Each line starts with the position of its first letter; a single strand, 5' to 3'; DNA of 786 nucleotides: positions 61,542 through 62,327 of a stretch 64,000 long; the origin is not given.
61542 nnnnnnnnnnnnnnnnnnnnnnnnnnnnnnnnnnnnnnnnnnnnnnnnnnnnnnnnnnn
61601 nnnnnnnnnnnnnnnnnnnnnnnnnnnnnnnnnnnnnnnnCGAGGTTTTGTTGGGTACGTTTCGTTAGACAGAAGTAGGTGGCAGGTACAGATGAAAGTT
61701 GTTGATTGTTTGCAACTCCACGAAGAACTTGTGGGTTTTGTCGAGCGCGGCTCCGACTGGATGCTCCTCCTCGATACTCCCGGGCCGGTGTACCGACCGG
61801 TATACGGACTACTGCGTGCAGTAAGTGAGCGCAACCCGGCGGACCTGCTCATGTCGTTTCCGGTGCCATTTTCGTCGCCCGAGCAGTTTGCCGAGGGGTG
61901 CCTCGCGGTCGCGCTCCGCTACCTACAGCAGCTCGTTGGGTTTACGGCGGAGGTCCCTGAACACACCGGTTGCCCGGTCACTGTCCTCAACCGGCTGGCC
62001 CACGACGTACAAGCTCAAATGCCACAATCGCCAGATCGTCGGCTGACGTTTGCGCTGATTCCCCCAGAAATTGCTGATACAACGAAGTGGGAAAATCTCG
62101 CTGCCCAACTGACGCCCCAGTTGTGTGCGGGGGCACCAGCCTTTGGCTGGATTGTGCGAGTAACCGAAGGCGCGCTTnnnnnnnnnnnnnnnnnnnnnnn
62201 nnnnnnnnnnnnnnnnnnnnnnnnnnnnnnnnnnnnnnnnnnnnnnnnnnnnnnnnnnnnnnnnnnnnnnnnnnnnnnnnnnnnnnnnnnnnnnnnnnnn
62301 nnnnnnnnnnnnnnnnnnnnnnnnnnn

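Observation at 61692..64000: vgrG-downstream cargo region: orphan 313-aa protein, 117-bp repeat pair, small lipoprotein and an opposite-strand gene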

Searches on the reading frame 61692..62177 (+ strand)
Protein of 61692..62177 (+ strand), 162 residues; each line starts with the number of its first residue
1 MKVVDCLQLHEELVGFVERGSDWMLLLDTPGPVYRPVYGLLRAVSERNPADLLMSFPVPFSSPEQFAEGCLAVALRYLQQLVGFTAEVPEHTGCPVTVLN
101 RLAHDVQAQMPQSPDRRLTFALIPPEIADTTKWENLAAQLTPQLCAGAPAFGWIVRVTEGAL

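Call 52: find_homologous_proteins(query=A5, max_evalue=0.001)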
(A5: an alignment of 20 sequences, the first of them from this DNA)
Query A5 (20 sequences) (162 aa, profile of the alignment): 1 proteins with E <= 0.001 among 8000 candidates.
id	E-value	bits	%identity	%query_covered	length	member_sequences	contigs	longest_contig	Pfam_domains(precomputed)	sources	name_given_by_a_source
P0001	6.0e-35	139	100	100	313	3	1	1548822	-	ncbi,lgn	-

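Call 53: search_solved_structures(query=A5, max_evalue=10)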
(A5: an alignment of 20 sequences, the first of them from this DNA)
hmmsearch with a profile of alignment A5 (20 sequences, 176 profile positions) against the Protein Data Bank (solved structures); distinct sequences matched with E-value up to 10: 9.
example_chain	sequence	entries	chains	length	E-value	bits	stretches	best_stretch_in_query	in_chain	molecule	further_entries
8fn4_6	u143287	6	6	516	0.66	13.1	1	79-142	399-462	RNA-editing substrate-binding complex protein 6 (RESC6) | RAP domain-containing protein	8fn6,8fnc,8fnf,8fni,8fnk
5woz_A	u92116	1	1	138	0.83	12.8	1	12-86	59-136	Regulator of Ty1 transposition protein 103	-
2km4_A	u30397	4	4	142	0.87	12.7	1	12-86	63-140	Regulator of Ty1 transposition protein 103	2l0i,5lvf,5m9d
4ngf_A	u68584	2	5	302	0.93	12.6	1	1-63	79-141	Endoribonuclease Dicer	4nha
4ngb_A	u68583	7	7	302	0.93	12.6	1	1-63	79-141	Endoribonuclease Dicer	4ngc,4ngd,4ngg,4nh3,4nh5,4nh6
9j7h_A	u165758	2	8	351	1.5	11.9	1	99-150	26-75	Phospho-2-dehydro-3-deoxyheptonate aldolase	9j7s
5cks_A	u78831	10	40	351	1.6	11.9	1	99-152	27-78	Phospho-2-dehydro-3-deoxyheptonate aldolase, Phe-sensitive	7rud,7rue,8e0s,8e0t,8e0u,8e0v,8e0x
1gg1_A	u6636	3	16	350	1.6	11.9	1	99-152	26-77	3-DEOXY-D-ARABINO-HEPTULOSONATE-7-PHOSPHATE SYNTHASE | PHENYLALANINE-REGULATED 3-DEOXY-D-ARABINO-HEPTULOSONATE-7-PHOSPHATE SYNTHASE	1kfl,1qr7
1n8f_A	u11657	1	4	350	1.7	11.8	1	100-152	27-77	DAHP Synthetase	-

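Call 91: search_protein_families(library=pfam, alignment_id=A5, max_evalue=10)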
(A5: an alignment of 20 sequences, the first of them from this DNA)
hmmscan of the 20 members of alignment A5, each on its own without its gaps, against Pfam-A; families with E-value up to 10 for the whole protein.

A. member 1, seq(162 aa): 0 families

B. families by the number of members that match (of 20 scanned): 7 families
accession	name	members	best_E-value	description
PF07744.19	SPOC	1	0.0099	SPOC domain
PF24720.1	DUF7673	1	0.028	Family of unknown function (DUF7673)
PF12729.13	4HB_MCP_1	1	0.052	Four helix bundle sensory module for signal transduction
PF00367.25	PTS_EIIB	1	0.13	phosphotransferase system, EIIB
PF14330.11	DUF4387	1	0.23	Domain of unknown function (DUF4387)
PF24471.1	KH_DEAH11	1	0.26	DEAH11-like, KH-domain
PF19011.5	DUF5740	1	1.3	Family of unknown function (DUF5740)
